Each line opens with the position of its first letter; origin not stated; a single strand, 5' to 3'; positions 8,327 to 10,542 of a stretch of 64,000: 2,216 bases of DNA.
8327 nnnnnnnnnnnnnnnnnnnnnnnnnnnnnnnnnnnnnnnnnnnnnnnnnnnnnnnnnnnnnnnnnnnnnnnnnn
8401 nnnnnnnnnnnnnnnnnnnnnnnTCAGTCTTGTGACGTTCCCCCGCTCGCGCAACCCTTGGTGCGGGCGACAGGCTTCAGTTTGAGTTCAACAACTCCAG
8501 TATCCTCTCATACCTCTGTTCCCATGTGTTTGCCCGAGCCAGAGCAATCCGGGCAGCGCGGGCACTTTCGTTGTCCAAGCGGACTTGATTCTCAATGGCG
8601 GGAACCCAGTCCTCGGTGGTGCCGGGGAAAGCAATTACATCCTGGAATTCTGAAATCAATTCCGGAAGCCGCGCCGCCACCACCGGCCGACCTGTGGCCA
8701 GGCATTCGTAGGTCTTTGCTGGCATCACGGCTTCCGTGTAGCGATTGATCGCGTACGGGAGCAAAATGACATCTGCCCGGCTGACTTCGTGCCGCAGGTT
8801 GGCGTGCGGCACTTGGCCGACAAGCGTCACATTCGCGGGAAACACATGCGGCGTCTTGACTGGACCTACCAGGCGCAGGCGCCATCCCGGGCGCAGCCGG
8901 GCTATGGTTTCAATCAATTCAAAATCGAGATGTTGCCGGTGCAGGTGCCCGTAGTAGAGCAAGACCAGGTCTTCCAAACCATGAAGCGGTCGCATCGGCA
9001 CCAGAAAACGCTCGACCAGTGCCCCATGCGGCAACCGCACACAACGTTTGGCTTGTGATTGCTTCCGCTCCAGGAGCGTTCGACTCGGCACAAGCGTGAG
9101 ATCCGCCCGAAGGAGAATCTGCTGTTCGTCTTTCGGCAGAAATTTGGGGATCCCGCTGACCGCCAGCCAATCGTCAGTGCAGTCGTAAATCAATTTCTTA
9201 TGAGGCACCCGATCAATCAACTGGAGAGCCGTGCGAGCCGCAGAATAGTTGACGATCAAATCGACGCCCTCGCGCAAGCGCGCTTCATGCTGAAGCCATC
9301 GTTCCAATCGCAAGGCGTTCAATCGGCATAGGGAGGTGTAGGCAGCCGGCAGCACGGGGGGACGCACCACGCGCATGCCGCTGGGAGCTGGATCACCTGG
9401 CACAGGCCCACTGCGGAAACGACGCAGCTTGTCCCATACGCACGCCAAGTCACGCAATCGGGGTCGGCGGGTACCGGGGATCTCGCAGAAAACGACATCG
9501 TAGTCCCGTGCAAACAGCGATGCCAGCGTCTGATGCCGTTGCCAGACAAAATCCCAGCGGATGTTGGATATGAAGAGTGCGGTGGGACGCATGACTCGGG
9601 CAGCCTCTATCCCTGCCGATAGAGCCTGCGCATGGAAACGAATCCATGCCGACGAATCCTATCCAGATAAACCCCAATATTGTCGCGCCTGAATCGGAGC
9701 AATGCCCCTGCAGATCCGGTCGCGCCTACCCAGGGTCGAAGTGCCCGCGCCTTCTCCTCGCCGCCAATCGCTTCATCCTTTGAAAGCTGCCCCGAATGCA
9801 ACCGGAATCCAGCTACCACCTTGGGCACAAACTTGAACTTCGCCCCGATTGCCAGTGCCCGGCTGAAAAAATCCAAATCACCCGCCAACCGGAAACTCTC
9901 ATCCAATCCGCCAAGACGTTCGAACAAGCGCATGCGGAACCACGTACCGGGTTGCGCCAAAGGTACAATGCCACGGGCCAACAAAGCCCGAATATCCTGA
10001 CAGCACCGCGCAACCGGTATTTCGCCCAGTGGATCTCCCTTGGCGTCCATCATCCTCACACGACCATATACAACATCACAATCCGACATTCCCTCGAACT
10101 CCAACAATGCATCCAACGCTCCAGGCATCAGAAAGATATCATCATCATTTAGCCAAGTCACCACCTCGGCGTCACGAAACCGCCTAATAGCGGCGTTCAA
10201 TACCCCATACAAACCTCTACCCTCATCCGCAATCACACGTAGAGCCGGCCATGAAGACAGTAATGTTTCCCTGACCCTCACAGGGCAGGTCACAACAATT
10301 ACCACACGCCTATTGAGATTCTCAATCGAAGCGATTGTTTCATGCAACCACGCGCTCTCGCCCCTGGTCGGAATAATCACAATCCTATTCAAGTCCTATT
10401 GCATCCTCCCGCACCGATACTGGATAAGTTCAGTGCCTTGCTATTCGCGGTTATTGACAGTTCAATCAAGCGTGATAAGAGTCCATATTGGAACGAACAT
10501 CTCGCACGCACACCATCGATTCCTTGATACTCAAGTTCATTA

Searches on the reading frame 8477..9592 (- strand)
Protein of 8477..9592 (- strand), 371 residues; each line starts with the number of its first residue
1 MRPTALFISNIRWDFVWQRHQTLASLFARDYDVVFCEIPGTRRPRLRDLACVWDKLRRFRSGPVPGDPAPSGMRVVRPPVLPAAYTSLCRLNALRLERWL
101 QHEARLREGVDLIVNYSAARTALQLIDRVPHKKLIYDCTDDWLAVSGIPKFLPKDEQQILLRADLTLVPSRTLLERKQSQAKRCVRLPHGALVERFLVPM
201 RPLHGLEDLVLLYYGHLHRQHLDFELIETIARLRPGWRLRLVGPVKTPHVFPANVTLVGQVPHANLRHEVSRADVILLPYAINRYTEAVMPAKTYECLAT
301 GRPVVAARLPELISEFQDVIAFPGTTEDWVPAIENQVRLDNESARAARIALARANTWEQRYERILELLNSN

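Call 12: search_protein_families(library=pfam, proteins=[window:8477-9592:-])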
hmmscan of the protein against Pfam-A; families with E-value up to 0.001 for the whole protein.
window:8477-9592:- (371 aa): 3 families
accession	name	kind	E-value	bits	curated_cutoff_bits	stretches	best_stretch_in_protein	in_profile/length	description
PF13692.12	Glyco_trans_1_4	-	7e-10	39.8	27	1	210-334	3-137/142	Glycosyl transferases group 1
PF13524.12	Glyco_trans_1_2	-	3.2e-09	37.3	25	1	225-366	4-144/144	Glycosyl transferase-like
PF00534.26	Glycos_transf_1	-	0.00063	19.8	26.4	0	207-316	14-134/172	Glycosyl transferases group 1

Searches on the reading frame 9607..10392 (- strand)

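Call 12: search_protein_families(library=pfam, proteins=[window:9607-10392:-])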
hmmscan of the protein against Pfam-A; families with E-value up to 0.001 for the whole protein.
window:9607-10392:- (261 aa): 3 families
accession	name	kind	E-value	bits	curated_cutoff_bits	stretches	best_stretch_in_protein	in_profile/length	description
PF00535.33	Glycos_transf_2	-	1.6e-09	38.4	23.3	1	5-125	2-128/168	Glycosyl transferase family 2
PF13641.12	Glyco_tranf_2_3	-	5.9e-07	30.2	27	1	5-193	5-208/230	Glycosyltransferase like family 2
PF12804.13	NTP_transf_3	-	1.7e-05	25.5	27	1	13-140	24-148/160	MobA-like NTP transferase domain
